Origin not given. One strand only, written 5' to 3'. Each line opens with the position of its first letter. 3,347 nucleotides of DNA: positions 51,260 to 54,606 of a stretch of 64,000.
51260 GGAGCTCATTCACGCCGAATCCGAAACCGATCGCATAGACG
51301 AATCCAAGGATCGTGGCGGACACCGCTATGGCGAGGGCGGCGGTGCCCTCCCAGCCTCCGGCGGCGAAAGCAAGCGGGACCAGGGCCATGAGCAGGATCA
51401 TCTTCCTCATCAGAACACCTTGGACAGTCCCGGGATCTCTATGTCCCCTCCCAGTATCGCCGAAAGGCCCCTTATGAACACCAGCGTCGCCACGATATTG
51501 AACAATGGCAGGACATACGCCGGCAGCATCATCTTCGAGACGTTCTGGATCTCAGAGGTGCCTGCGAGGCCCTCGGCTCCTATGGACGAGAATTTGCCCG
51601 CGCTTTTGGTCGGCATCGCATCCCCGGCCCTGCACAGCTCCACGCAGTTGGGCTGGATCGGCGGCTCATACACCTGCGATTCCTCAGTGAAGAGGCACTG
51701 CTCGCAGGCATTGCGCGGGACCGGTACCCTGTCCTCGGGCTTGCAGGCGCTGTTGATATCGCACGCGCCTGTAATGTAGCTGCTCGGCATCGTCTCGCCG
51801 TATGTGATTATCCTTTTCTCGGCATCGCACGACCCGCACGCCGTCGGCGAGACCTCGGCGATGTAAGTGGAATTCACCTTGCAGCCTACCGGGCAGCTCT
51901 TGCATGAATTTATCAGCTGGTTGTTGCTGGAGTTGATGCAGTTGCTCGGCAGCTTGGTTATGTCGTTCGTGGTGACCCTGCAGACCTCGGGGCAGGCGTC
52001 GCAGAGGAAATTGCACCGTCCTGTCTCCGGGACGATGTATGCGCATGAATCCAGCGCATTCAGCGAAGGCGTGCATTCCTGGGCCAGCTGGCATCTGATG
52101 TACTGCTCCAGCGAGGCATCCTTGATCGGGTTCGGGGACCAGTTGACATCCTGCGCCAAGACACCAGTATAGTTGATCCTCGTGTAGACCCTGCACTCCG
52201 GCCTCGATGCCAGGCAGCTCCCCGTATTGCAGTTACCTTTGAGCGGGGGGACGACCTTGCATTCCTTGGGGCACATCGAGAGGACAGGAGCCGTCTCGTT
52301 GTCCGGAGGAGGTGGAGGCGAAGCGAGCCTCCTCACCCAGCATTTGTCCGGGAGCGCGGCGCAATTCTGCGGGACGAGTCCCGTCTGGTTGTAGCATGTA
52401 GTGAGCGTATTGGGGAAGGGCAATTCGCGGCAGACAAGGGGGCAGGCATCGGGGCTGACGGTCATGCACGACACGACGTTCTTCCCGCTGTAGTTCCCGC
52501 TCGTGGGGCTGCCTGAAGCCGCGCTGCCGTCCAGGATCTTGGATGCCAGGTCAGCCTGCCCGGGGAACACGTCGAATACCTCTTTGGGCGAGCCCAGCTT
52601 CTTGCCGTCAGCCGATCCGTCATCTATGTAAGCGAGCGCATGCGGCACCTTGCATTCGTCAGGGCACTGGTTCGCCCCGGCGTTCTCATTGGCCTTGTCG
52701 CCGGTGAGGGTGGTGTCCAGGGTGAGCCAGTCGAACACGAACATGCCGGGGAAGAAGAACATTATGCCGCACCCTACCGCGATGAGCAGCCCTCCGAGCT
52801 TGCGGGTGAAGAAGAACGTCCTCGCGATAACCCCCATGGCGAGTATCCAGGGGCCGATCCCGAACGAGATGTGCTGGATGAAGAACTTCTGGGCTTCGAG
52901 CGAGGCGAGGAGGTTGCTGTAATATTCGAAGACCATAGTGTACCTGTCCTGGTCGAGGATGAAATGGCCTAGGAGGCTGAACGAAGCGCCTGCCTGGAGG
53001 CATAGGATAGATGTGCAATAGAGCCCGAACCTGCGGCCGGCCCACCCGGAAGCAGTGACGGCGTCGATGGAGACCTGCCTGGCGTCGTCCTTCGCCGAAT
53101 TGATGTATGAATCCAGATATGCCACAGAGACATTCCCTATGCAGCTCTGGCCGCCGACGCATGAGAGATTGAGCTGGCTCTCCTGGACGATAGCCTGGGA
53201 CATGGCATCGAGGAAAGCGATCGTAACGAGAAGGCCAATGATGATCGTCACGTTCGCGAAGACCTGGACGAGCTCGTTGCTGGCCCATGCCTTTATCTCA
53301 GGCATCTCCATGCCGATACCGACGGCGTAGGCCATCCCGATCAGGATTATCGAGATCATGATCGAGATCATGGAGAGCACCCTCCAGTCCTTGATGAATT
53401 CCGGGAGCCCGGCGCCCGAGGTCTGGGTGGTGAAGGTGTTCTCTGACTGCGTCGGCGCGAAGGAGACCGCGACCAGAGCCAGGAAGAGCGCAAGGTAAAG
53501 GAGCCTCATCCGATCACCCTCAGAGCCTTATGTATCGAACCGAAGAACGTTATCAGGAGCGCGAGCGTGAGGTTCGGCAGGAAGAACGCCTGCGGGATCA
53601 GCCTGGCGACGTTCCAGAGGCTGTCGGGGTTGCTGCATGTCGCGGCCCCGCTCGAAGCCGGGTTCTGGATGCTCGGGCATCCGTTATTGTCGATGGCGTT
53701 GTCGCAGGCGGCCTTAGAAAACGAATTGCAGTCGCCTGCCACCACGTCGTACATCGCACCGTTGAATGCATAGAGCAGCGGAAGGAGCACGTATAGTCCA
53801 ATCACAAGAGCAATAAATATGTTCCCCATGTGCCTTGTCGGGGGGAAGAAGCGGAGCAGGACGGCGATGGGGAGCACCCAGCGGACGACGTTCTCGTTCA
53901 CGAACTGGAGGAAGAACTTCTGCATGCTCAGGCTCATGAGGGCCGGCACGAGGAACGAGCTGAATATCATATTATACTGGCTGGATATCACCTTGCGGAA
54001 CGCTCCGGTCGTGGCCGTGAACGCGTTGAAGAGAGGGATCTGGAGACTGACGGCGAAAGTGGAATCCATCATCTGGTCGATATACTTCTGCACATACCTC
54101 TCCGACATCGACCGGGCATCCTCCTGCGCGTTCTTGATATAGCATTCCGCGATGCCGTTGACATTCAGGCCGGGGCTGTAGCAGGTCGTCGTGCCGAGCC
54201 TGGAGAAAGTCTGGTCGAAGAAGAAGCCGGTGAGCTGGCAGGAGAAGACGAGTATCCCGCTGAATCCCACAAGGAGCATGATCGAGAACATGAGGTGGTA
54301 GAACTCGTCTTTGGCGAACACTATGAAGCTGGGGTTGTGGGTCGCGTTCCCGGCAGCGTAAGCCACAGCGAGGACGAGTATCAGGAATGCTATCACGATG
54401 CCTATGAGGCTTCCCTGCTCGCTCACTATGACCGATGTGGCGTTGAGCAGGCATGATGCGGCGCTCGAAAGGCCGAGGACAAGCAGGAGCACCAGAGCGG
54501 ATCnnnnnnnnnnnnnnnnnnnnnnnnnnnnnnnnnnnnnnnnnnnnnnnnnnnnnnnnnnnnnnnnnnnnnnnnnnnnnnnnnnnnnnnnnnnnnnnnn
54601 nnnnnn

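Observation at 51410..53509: Paralog 4 carries a repeated CPxxC(K/R)V cysteine module ectodomain inserted between the conserved TM core and the C-terminal anchor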

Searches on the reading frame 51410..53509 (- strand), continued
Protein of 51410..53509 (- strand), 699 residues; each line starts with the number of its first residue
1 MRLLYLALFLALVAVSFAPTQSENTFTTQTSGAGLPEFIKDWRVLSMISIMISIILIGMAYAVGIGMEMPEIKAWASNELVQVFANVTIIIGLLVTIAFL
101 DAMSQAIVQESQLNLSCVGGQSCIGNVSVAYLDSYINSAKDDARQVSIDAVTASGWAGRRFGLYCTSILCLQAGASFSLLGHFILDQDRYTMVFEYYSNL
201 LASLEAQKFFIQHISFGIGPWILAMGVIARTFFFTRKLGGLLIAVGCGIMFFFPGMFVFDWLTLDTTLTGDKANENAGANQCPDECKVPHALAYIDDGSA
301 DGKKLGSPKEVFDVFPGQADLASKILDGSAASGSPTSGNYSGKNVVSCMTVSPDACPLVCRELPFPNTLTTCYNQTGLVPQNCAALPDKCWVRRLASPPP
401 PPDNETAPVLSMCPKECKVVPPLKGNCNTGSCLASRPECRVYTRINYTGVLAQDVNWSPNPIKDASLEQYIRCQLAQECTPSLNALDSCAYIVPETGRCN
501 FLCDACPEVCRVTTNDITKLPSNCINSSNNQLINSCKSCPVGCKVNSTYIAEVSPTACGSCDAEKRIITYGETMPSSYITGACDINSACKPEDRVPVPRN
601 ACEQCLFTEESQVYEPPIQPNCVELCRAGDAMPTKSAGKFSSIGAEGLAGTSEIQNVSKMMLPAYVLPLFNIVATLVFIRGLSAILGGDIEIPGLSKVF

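Call 48: search_solved_structures(query=A1, max_evalue=10)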
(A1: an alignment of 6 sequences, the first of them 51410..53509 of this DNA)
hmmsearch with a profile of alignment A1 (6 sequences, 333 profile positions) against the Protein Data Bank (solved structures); distinct sequences matched with E-value up to 10: 0.

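Call 54: search_protein_families(library=pfam, proteins=[L053:15347-18580:+, L045:9846-14261:+, L042:14799-20582:+, L067:16613-21658:+, L039:18777-22619:+, L013:3441-7931:-], max_evalue=0.01)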
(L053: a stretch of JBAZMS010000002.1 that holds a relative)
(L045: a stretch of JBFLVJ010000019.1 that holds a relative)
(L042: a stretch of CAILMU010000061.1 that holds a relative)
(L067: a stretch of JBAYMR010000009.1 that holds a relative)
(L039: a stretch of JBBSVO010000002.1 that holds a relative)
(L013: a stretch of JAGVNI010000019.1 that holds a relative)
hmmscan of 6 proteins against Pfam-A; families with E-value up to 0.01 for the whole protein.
L053:15347-18580:+ (1077 aa): 0 families

L045:9846-14261:+ (1471 aa): 0 families

L042:14799-20582:+ (1927 aa): 0 families

L067:16613-21658:+ (1681 aa): 0 families

L039:18777-22619:+ (1281 aa): 0 families

L013:3441-7931:- (1496 aa): 0 families

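Call 57: fold_search(model_id=the predicted structure, library=viral)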
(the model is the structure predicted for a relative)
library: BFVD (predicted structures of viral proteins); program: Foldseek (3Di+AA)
matches with E <= 10: 108; with E <= 0.001: 0
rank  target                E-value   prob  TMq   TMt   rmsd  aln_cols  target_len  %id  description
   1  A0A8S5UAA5            3.9e-01  0.09  0.07  0.08  55.2       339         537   14  L SHAPED TAIL FIBER PROTEIN [Myoviridae sp. ctNrE4]
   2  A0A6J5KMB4            8.3e-01  0.13  0.09  0.13  12.8       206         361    8  Uncharacterized protein [uncultured Caudovirales phage]
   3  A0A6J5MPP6            1.1e+00  0.33  0.08  0.04  10.8       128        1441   16  PKD domain containing protein [uncultured Caudovirales phage]
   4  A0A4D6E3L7            1.2e+00  0.18  0.09  0.26  23.6       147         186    7  (no name in the UniProt tables at hand)
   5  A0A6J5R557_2          1.3e+00  0.14  0.09  0.07  11.4       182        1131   13  Uncharacterized protein [uncultured Caudovirales phage]
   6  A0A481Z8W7            1.8e+00  0.11  0.09  0.15  16.7       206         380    8  HNH endonuclease [Pithovirus LCPAC302]
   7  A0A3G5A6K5            2.2e+00  0.06  0.08  0.16  17.5       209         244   14  Uncharacterized protein [Harvfovirus sp.]
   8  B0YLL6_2              2.3e+00  0.07  0.10  0.06  43.0       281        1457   14  Uncharacterized protein [Glossina hytrovirus (isolate Glossina pallidipes/Ethiopia/Seibersdorf/-)]
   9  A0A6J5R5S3            2.3e+00  0.04  0.10  0.15  21.8       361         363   12  TrbL Type IV secretory pathway, TrbL components [uncultured Caudovirales phage]
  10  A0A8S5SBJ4            2.6e+00  0.15  0.11  0.27   9.2       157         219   10  Outer membrane protein assembly factor [Siphoviridae sp. ctgaY24]
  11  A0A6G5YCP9            2.8e+00  0.11  0.07  0.28  12.5       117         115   15  (no name in the UniProt tables at hand)
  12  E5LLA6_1              3.2e+00  0.06  0.09  0.07  30.7       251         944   11  Polyprotein (Fragment) [Ranunculus latent virus]
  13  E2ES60                3.4e+00  0.04  0.08  0.12  28.1       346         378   10  Latent membrane protein 2A (Fragment) [Epstein-Barr virus (strain GD1)]
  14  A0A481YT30            3.6e+00  0.06  0.08  0.10  14.3       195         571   13  ATPase family protein [Marseillevirus LCMAC102]
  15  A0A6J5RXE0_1          3.7e+00  0.21  0.12  0.06  13.1       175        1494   12  Uncharacterized protein [uncultured Caudovirales phage]
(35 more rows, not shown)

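Call 69: find_homologous_proteins(query=A1, max_evalue=0.001)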
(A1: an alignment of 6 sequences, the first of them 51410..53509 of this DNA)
Query A1 (6 sequences) (699 aa, profile of the alignment): 54 proteins with E <= 0.001 among 8000 candidates.
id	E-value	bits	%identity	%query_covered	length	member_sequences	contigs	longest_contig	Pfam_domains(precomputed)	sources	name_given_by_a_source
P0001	3.9e-115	403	100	100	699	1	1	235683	-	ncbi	ncbi:MAG: hypothetical protein U0R44_03180 [Candidatus Micrarchaeia archaeon]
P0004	1.5e-79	286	63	97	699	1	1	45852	-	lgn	-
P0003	4.2e-78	281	64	97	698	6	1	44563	-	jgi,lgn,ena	-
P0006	1.4e-77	279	61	100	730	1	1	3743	-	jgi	jgi:hypothetical protein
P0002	6.1e-77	277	65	97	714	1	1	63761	-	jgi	jgi:hypothetical protein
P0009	7.8e-77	277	57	100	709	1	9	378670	-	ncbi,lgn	-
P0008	4.2e-75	271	58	98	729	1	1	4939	-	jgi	jgi:hypothetical protein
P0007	1.9e-74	269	58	98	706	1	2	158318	-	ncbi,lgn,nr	ncbi:hypothetical protein L0Y65_00690 [Candidatus Micrarchaeota archaeon]|nr:hypothetical protein [C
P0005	1.5e-73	266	62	98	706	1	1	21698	-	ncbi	ncbi:MAG: hypothetical protein AB1324_07905 [Candidatus Micrarchaeota archaeon]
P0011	4.2e-68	248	47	99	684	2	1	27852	-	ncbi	-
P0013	6.0e-68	248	47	99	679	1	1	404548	-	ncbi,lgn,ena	-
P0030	3.3e-67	245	44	100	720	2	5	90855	-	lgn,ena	-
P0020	3.4e-67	245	46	98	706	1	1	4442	-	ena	-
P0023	3.9e-67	245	46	99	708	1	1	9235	-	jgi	jgi:hypothetical protein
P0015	4.8e-67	245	47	98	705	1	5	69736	-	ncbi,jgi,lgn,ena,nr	ncbi:hypothetical protein KKF81_01290 [Candidatus Micrarchaeota archaeon]|nr:hypothetical protein [C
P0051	2.2e-43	167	31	100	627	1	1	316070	-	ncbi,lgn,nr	ncbi:hypothetical protein HY990_00840 [Candidatus Micrarchaeota archaeon]|nr:hypothetical protein [C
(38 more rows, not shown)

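Call 70: list_cluster_members(proteins=[P0110, P0111, P0135, P0126, P0147, P0196, P0195, P0172, P0138, P0073])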
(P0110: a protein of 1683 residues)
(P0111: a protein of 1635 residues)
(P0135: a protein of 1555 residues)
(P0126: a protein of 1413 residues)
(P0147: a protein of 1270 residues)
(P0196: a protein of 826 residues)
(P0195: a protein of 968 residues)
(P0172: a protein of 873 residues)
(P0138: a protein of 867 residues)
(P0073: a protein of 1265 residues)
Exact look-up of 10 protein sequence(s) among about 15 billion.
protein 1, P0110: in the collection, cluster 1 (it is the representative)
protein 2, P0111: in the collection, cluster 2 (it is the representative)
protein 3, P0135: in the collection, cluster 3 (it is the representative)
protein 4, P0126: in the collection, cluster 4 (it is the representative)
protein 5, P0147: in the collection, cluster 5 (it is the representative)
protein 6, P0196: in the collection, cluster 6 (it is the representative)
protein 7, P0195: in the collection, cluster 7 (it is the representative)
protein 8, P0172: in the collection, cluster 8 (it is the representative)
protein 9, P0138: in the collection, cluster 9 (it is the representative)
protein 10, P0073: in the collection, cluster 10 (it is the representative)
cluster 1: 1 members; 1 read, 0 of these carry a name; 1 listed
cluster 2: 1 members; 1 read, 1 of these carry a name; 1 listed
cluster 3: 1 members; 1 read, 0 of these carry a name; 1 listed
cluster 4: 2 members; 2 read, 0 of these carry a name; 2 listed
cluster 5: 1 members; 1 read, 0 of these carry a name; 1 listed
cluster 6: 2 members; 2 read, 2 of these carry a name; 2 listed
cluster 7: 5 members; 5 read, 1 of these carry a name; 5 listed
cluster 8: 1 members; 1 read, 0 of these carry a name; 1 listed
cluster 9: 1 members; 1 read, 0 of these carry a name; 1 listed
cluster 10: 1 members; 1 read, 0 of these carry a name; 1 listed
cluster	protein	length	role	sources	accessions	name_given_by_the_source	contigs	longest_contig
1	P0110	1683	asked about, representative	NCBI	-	-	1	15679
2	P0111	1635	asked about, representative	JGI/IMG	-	hypothetical protein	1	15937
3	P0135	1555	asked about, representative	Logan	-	-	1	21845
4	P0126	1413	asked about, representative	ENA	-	-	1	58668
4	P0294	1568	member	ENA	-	-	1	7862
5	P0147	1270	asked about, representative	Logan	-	-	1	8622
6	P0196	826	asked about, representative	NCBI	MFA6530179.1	MAG: hypothetical protein WCT31_00475, partial [Candidatus Micrarchaeia archaeon]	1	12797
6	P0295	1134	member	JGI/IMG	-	hypothetical protein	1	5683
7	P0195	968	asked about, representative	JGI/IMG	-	-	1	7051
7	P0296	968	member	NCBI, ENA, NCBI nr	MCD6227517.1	hypothetical protein J7J90_03425 [Candidatus Micrarchaeota archaeon] | hypothetical protein [Candidatus Micrarchaeota archaeon]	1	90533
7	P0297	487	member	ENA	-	-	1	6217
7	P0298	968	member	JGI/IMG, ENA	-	-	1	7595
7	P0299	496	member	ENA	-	-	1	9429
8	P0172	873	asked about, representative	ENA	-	-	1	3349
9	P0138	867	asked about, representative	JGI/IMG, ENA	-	-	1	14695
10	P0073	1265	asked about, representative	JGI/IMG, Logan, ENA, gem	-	-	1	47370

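Call 80: search_protein_families(library=pfam, proteins=[P0095, P0126, P0110, P0119, P0129, P0186, P0084], max_evalue=1)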
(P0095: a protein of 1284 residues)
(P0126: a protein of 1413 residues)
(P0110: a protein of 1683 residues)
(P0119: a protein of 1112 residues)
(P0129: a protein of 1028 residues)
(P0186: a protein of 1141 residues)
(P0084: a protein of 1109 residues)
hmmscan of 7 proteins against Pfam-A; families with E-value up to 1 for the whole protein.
P0095 (1284 aa): 0 families

P0126 (1413 aa): 0 families

P0110 (1683 aa): 0 families

P0119 (1112 aa): 2 families
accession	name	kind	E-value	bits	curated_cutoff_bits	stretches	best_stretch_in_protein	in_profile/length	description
PF15125.11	TMEM238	-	0.00011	22.7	27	1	233-291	9-61/64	TMEM238 protein family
PF16200.10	Band_7_C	-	0.067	13.7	29.1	1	142-168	18-44/63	C-terminal region of band_7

P0129 (1028 aa): 0 families

P0186 (1141 aa): 0 families

P0084 (1109 aa): 0 families

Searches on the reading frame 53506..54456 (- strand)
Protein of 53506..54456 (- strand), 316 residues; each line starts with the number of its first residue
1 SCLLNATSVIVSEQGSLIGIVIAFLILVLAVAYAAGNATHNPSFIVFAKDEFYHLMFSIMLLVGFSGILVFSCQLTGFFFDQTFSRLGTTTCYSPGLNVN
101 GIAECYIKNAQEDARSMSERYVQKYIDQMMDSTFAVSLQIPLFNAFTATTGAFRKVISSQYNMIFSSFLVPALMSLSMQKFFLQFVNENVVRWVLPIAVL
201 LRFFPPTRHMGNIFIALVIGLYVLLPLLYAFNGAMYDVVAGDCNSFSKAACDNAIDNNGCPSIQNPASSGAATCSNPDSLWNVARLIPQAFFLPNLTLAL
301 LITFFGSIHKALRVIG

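Call 6: search_protein_families(library=pfam, proteins=[window:53506-54456:-], max_evalue=0.1)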
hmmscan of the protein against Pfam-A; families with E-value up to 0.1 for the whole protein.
window:53506-54456:- (316 aa): 1 family
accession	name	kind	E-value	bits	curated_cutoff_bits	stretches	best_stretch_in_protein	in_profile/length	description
PF05562.16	WCOR413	-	0.0089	16.5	25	1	162-212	65-114/183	Cold acclimation protein WCOR413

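Call 7: search_protein_families(library=ncbifam, proteins=[window:53506-54456:-], max_evalue=0.1)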
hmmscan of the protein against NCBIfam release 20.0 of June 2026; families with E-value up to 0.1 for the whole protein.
window:53506-54456:- (316 aa): 0 families
